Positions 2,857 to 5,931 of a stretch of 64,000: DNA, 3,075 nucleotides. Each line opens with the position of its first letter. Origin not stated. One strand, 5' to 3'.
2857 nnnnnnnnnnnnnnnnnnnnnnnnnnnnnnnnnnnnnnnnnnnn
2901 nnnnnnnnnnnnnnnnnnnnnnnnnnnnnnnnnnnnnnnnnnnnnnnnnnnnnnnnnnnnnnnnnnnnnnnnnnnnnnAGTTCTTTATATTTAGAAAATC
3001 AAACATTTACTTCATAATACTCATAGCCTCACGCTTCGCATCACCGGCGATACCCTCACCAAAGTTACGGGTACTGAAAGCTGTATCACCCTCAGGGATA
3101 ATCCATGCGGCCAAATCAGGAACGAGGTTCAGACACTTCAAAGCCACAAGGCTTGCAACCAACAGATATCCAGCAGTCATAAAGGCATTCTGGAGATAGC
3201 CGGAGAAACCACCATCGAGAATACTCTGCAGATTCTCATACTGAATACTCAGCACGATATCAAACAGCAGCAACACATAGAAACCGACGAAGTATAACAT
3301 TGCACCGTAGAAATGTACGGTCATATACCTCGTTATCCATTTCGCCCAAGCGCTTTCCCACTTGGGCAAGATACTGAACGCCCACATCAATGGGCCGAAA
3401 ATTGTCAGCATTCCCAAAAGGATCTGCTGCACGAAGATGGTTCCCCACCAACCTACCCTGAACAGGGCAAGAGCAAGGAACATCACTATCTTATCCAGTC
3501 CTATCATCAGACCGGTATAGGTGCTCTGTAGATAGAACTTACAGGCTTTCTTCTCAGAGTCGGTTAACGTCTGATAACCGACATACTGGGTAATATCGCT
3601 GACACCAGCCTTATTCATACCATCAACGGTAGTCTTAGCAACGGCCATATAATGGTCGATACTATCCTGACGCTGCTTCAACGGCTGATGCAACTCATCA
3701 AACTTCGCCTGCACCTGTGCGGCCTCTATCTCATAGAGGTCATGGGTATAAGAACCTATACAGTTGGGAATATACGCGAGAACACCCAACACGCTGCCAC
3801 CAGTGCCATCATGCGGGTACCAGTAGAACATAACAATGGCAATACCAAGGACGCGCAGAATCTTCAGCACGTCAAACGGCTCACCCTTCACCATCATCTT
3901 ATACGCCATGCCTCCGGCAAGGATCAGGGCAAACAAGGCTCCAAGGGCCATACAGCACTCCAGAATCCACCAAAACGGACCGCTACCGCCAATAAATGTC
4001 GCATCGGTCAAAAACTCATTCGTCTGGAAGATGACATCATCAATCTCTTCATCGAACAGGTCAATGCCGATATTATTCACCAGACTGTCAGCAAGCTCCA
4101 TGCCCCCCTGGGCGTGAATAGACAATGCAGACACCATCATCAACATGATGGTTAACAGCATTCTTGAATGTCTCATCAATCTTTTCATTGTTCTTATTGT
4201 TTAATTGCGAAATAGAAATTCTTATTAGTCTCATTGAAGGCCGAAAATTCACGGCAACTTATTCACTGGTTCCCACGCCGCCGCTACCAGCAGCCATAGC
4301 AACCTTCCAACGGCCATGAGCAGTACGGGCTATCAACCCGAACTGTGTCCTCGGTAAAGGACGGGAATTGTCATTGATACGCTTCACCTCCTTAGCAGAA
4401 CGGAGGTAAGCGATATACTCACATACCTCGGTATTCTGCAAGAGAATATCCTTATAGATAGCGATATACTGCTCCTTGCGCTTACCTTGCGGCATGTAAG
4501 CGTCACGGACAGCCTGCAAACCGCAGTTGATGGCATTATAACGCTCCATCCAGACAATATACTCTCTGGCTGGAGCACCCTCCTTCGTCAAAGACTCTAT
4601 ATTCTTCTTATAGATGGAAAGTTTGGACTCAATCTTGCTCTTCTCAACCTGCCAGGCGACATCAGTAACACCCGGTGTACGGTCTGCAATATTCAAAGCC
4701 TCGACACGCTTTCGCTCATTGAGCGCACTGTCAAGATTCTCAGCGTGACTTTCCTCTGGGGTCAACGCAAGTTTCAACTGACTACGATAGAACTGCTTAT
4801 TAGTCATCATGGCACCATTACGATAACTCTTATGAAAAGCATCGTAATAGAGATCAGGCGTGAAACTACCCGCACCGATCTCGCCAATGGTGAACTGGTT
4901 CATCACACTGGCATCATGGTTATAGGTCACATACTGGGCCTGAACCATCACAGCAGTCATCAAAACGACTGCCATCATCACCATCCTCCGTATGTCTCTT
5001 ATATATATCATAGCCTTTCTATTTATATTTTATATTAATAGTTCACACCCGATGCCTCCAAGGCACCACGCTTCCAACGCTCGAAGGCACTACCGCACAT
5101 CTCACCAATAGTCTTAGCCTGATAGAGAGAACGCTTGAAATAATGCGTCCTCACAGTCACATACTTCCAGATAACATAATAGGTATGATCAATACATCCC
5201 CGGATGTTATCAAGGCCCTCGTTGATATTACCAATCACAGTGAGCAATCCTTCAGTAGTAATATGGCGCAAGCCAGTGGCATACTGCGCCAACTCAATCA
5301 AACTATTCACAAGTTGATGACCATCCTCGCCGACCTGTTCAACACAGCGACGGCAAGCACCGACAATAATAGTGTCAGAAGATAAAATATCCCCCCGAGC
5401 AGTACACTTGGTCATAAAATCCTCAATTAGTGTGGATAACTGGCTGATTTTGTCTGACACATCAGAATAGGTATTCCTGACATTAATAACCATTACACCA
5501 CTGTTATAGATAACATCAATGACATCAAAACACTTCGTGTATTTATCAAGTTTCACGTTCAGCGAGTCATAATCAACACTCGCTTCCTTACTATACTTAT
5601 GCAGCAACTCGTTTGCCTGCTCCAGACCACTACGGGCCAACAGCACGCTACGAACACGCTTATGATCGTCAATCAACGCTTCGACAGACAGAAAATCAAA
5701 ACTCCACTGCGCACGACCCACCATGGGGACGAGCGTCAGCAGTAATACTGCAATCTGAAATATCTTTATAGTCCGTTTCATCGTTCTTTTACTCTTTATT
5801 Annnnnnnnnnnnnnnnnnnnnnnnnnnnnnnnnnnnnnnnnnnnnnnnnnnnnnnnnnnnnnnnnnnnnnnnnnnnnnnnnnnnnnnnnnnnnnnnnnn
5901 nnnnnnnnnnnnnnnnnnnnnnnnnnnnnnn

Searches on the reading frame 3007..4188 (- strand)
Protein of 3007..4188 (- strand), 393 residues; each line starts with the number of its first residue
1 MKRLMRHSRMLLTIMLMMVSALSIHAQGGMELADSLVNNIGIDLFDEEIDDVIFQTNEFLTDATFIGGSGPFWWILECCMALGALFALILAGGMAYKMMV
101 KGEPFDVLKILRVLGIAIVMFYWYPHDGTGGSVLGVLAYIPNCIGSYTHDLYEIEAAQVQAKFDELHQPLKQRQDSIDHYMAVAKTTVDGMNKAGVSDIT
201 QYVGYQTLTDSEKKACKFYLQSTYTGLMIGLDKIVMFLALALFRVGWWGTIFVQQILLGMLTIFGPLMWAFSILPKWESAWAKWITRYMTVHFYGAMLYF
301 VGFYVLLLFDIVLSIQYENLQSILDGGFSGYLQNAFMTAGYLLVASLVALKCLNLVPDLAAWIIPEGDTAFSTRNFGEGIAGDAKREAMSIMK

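Call 5: search_protein_families(library=pfam, proteins=[window:3007-4188:-], max_evalue=0.01)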
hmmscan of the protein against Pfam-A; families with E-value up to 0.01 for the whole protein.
window:3007-4188:- (393 aa): 0 families

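Call 6: search_protein_families(library=ncbifam, proteins=[window:3007-4188:-], max_evalue=0.01)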
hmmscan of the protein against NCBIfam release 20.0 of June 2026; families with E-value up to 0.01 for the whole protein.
window:3007-4188:- (393 aa): 2 families
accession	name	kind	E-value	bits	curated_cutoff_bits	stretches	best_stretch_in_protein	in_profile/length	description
TIGR03782.1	Bac_Flav_CT_J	equivalog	2.1e-08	33.6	289.95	1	80-377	31-302/323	conjugative transposon protein TraJ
NF046089.1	CD3337_EF1877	subfamily_domain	8.9e-06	24.7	120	1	225-316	300-391/450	CD3337/EF1877 family mobilome membrane protein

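Call 26: search_protein_families(library=phrogs, proteins=[window:3007-4188:-], max_evalue=0.01)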
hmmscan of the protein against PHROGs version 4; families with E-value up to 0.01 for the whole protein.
window:3007-4188:- (393 aa): 0 families

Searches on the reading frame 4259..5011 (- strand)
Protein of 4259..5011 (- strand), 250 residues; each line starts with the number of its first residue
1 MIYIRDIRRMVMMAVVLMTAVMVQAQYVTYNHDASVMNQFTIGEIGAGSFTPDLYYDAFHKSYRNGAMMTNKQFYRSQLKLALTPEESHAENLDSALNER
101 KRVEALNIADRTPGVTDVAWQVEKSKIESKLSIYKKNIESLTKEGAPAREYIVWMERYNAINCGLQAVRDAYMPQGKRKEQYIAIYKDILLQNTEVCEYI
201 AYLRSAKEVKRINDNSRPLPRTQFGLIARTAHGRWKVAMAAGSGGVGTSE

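Call 5: search_protein_families(library=pfam, proteins=[window:4259-5011:-], max_evalue=0.01)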
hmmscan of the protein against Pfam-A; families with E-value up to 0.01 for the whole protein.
window:4259-5011:- (250 aa): 1 family
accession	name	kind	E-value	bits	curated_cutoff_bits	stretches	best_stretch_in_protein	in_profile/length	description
PF16464.10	DUF5045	-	1.1e-21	77.4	29.9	1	25-108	1-84/85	Domain of unknown function (DUF5045)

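Call 6: search_protein_families(library=ncbifam, proteins=[window:4259-5011:-], max_evalue=0.01)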
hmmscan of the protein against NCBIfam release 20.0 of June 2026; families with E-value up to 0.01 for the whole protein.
window:4259-5011:- (250 aa): 0 families

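Call 26: search_protein_families(library=phrogs, proteins=[window:4259-5011:-], max_evalue=0.01)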
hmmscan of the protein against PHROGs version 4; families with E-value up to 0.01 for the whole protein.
window:4259-5011:- (250 aa): 0 families

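Call 77: search_solved_structures(query=window:4259-5008:-, max_evalue=1, show_alignments=1)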
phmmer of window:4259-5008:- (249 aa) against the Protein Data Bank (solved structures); distinct sequences matched with E-value up to 1: 1.
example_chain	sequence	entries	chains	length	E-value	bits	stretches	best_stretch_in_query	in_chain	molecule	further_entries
9rd5_H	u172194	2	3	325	0.36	13.6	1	132-206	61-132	Core-binding (CB) domain-containing protein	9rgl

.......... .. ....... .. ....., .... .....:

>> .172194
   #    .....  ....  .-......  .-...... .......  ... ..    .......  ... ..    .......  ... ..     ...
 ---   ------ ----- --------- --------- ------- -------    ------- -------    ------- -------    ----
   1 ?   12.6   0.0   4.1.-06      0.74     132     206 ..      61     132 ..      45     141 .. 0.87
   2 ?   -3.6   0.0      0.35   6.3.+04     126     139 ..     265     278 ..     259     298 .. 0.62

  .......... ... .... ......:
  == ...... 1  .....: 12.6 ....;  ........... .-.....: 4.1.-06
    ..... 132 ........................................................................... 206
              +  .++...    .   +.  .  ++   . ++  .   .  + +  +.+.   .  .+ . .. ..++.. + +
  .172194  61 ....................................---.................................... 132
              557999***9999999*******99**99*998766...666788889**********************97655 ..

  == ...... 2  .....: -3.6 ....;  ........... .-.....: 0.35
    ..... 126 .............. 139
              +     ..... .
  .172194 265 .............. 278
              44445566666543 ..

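Call 83: search_protein_families(library=pfam, proteins=[window:4259-5008:-], max_evalue=10)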
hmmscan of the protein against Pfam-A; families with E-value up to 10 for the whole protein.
window:4259-5008:- (249 aa): 2 families
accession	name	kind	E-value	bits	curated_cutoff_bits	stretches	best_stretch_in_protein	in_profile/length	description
PF16464.10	DUF5045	-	1.1e-21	77.4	29.9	1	24-107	1-84/85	Domain of unknown function (DUF5045)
PF11081.13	Adeno_L433K_22K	-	0.11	13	19.2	1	70-119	17-62/168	Adenovirus L4-33K/L4-22K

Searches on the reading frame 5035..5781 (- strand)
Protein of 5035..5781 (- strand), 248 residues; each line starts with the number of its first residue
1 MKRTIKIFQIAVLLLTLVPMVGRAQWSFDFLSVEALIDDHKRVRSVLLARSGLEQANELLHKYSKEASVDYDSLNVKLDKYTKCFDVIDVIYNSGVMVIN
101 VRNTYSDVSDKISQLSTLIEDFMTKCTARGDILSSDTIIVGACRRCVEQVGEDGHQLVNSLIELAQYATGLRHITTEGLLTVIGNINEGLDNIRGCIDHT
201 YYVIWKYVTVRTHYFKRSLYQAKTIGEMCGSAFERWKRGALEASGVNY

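Call 5: search_protein_families(library=pfam, proteins=[window:5035-5781:-], max_evalue=0.01)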
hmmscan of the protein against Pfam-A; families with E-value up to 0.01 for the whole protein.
window:5035-5781:- (248 aa): 1 family
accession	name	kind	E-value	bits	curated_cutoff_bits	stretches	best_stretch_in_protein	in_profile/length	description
PF20008.5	DUF6429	-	0.00042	20.4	31.6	1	27-65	26-70/71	Domain of unknown function (DUF6429)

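Call 6: search_protein_families(library=ncbifam, proteins=[window:5035-5781:-], max_evalue=0.01)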
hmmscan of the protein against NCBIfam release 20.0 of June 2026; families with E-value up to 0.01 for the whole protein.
window:5035-5781:- (248 aa): 0 families

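Call 26: search_protein_families(library=phrogs, proteins=[window:5035-5781:-], max_evalue=0.01)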
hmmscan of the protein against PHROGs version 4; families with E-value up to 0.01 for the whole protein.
window:5035-5781:- (248 aa): 0 families

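Call 78: search_solved_structures(query=window:5035-5778:-, max_evalue=1)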
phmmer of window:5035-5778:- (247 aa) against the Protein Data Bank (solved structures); distinct sequences matched with E-value up to 1: 1.
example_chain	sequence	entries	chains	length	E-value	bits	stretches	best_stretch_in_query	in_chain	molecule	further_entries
3bbp_A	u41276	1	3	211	0.09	15.5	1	23-111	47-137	Ras-related protein Rab-6A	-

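Call 83: search_protein_families(library=pfam, proteins=[window:5035-5778:-], max_evalue=10)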
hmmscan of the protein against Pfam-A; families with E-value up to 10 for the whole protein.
window:5035-5778:- (247 aa): 2 families
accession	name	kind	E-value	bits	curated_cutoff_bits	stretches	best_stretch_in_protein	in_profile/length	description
PF20008.5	DUF6429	-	0.00047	20.2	31.6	1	26-64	26-70/71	Domain of unknown function (DUF6429)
PF20173.3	ZnF_RZ-type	-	0.18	11.9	27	1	139-159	31-51/54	RZ type zinc finger domain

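Call 91: find_homologous_proteins(query=A3, max_evalue=0.01)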
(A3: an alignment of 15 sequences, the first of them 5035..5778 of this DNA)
Query A3 (15 sequences) (247 aa, profile of the alignment): 141 proteins with E <= 0.01 among 8000 candidates; the best 120 are listed.
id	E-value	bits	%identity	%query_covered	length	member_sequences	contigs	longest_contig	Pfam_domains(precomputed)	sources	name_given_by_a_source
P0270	6.1e-105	368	77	88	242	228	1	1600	-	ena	-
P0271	1.3e-104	367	98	100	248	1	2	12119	-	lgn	-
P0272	1.5e-104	367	97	100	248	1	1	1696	-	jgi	jgi:hypothetical protein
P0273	1.4e-103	363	71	96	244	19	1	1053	-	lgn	-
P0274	1.5e-101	357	70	96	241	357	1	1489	-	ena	-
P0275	1.5e-101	357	79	96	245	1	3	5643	-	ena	-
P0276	1.9e-101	356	94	100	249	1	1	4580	-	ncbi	-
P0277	2.3e-101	356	89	100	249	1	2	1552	-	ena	-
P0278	3.3e-101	356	88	100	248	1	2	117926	-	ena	-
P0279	3.3e-101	356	90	100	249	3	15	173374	-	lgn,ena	-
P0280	5.6e-101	355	87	99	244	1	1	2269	-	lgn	-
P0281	1.0e-100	354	87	96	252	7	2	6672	-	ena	-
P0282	1.1e-100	354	88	100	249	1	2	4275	-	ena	-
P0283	1.1e-100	354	92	100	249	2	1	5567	-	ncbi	-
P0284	1.1e-100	354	88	99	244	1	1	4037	-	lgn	-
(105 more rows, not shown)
